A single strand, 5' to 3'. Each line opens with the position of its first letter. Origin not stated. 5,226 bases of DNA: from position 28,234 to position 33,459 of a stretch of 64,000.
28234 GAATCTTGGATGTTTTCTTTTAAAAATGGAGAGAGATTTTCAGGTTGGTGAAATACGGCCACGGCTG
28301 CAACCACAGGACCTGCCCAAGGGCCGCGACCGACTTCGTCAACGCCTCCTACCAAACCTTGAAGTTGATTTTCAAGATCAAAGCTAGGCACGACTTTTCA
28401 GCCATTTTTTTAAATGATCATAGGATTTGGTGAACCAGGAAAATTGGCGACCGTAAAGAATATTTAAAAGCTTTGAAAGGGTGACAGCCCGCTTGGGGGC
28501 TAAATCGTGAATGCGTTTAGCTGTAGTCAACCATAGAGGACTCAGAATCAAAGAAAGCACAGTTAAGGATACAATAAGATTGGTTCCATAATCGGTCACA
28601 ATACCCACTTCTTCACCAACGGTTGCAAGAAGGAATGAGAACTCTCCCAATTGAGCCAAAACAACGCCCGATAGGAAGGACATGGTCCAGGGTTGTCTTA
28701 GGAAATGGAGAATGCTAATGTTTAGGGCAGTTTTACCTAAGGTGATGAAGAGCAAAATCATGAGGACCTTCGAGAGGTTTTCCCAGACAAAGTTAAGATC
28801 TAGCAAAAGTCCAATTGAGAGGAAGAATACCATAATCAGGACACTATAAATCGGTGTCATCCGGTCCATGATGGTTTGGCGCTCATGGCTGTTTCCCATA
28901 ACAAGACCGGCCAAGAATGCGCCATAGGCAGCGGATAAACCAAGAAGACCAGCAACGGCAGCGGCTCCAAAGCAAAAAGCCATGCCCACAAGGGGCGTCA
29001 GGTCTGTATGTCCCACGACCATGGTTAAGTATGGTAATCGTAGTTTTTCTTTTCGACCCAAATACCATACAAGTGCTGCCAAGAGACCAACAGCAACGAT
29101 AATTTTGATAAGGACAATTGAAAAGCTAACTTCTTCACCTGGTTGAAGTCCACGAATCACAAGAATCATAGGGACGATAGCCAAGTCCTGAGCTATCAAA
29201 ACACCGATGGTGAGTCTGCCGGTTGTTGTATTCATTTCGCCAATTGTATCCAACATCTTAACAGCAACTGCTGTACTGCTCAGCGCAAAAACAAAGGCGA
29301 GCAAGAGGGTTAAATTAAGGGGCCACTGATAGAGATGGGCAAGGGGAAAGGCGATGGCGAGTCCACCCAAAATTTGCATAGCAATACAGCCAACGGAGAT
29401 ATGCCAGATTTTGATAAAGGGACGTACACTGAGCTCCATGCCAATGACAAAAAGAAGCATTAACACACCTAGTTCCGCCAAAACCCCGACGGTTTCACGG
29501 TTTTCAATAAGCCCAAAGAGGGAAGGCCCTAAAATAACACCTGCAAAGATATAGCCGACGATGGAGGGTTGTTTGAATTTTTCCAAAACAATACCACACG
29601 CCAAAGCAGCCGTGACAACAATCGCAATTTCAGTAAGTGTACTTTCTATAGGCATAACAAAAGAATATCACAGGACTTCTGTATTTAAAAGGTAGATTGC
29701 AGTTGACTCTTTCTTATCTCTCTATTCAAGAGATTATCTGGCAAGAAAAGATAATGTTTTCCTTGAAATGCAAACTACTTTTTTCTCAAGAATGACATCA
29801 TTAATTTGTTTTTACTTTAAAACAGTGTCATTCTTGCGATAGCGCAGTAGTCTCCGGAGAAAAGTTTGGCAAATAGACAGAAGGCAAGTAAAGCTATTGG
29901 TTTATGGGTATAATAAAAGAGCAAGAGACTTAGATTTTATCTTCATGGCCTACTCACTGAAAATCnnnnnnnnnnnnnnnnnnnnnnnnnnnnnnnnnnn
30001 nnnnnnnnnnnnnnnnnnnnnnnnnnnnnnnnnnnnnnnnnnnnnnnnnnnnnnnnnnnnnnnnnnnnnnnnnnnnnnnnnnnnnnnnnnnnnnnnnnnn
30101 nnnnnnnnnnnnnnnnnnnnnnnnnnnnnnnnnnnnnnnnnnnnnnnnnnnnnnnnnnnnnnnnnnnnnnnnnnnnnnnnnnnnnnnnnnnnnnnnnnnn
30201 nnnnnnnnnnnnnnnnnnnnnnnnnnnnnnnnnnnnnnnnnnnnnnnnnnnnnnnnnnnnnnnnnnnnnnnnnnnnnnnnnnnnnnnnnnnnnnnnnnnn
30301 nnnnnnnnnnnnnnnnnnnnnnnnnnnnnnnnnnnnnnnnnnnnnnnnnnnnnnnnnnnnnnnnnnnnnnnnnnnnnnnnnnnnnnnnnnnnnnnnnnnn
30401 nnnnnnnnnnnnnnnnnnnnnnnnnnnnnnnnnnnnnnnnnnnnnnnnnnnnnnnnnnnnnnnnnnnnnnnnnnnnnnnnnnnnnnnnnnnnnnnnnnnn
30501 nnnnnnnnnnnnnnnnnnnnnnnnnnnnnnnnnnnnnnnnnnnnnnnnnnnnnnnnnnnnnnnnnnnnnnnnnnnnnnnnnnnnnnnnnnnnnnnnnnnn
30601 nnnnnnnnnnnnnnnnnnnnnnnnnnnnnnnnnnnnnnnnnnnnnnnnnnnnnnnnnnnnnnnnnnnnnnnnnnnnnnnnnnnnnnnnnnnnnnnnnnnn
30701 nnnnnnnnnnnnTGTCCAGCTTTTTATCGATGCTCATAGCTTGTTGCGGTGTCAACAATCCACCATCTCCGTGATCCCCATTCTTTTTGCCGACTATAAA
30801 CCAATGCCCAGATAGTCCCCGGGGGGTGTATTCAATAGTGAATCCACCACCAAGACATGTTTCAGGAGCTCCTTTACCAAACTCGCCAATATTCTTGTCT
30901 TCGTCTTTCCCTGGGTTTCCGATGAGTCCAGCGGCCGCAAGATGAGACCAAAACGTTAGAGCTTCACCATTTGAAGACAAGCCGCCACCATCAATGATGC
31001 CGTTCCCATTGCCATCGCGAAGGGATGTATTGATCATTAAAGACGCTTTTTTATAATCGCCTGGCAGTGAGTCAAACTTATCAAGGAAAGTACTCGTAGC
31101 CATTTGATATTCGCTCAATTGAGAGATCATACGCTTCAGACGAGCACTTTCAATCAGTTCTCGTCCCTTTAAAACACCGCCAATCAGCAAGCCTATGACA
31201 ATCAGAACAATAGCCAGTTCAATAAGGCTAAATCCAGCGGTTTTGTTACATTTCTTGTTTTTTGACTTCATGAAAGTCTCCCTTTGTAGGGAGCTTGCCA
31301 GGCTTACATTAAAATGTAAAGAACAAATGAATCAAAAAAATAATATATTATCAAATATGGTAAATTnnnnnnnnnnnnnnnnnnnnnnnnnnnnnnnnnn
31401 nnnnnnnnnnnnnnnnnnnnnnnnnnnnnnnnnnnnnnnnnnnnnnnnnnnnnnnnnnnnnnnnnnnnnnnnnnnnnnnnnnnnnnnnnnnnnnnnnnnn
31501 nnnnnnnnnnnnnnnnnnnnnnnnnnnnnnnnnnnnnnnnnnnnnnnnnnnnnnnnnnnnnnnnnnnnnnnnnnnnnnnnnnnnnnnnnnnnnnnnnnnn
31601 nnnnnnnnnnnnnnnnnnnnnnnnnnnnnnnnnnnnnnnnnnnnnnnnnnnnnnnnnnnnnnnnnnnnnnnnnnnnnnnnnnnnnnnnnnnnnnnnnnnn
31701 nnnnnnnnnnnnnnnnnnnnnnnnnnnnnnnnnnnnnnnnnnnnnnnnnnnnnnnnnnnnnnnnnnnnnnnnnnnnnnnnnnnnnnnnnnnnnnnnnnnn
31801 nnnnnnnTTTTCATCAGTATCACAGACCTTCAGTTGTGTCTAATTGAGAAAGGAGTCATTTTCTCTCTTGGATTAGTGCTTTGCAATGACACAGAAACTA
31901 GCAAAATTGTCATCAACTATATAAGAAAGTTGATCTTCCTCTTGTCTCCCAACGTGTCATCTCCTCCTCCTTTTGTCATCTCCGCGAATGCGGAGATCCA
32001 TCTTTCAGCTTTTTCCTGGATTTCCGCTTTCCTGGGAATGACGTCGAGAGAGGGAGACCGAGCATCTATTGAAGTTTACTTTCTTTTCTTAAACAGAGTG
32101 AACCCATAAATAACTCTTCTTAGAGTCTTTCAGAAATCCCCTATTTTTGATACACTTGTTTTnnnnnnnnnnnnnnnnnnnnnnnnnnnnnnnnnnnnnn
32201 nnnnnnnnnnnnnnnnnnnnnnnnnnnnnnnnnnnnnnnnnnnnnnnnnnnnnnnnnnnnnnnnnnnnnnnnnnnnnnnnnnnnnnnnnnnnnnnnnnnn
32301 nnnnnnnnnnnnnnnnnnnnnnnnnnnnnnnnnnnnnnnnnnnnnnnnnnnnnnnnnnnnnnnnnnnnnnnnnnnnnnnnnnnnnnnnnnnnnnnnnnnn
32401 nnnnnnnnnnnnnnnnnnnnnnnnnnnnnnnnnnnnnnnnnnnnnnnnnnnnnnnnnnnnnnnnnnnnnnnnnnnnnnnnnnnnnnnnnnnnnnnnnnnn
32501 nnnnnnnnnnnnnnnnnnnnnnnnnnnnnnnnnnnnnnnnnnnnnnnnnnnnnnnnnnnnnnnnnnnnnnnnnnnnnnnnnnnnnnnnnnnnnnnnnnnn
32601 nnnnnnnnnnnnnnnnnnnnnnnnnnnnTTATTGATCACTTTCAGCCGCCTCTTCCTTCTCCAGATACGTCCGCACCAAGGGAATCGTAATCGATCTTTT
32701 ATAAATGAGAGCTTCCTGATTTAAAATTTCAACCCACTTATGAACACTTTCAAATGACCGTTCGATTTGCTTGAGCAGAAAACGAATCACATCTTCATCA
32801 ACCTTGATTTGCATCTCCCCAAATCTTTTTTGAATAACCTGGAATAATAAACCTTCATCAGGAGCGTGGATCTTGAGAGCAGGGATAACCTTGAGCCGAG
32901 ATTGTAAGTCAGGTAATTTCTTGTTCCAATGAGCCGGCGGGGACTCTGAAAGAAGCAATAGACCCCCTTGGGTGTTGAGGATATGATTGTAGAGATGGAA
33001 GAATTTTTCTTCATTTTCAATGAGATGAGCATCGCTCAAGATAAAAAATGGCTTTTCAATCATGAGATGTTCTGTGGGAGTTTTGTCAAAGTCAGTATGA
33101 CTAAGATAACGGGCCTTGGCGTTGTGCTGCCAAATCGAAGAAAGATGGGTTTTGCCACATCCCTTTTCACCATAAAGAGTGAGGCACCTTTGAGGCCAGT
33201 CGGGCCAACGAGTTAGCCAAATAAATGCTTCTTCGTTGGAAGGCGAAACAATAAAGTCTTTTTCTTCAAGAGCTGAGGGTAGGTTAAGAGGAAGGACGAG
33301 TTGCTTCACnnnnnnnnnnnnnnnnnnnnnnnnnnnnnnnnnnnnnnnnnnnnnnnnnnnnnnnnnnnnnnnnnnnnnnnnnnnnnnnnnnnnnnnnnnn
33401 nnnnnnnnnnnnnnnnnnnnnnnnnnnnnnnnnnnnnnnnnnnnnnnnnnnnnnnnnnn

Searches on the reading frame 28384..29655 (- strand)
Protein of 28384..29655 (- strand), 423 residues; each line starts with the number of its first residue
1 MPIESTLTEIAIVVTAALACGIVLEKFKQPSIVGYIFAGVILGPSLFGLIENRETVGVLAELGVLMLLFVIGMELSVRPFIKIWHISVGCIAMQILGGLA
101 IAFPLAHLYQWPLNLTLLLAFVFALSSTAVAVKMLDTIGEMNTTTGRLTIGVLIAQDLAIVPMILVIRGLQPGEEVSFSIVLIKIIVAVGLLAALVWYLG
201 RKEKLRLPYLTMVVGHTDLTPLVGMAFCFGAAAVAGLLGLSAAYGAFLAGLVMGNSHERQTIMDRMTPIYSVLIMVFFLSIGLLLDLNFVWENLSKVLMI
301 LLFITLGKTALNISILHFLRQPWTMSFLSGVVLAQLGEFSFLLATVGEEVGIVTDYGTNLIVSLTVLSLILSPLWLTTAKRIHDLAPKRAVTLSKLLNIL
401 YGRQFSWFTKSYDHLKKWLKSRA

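Call 38: search_protein_families(library=pfam, proteins=[window:28384-29655:-], max_evalue=0.000001)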
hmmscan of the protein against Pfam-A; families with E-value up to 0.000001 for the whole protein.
window:28384-29655:- (423 aa): 1 family
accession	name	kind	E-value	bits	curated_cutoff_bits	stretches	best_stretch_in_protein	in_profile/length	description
PF00999.27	Na_H_Exchanger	-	3.2e-51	174.8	26.2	1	16-377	3-370/375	Sodium/hydrogen exchanger, transmembrane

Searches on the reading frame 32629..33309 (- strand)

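Call 38: search_protein_families(library=pfam, proteins=[window:32629-33309:-], max_evalue=0.000001)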
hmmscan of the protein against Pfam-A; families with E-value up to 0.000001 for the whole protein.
window:32629-33309:- (226 aa): 2 families
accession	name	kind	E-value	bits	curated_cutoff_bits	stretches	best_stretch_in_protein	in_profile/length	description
PF22688.2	Hda_lid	-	1.3e-10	41.5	27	1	157-216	6-65/65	Hda, lid domain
PF00308.24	Bac_DnaA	-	3.8e-07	30.9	23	0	18-63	9-57/162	Bacterial DnaA ATPAse domain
